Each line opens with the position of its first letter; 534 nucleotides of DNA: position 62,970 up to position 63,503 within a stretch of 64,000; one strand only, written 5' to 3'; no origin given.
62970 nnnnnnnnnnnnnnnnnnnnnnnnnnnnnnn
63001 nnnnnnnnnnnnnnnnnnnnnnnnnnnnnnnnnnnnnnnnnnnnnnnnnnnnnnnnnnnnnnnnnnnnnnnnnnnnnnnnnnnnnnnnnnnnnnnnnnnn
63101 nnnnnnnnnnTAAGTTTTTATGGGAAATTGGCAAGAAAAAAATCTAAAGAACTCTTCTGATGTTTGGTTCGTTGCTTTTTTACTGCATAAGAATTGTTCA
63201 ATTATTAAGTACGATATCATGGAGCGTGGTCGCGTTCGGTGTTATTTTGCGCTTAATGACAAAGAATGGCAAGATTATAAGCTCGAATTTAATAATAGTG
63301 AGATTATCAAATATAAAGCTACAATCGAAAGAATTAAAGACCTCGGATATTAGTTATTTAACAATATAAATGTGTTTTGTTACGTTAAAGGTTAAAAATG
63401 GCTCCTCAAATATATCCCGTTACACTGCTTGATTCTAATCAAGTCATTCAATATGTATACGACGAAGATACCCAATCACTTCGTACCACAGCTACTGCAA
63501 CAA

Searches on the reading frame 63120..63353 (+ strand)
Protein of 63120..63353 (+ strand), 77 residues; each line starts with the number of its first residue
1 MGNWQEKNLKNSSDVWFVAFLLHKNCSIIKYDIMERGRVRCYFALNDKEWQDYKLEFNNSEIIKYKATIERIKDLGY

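Call 81: find_encoding_contigs(protein=window:63120-63353:+, flank=10000, max_places=2)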
Protein window:63120-63353:+ (77 aa): 3 contigs read that carry it; 1 place shown.
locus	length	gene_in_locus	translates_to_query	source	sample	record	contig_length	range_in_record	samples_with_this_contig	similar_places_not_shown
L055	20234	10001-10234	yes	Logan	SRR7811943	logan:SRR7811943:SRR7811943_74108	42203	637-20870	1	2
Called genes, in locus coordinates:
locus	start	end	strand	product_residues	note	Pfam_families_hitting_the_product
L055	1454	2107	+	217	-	-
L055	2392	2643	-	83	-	-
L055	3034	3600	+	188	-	-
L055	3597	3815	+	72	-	-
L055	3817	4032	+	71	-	-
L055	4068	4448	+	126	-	-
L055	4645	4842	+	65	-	-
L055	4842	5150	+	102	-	-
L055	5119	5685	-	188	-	-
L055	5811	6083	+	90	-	-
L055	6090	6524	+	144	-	-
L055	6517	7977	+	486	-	PF03237:Terminase_6N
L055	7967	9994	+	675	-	PF16510:P22_portal (faint)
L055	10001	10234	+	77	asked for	-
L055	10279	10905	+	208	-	-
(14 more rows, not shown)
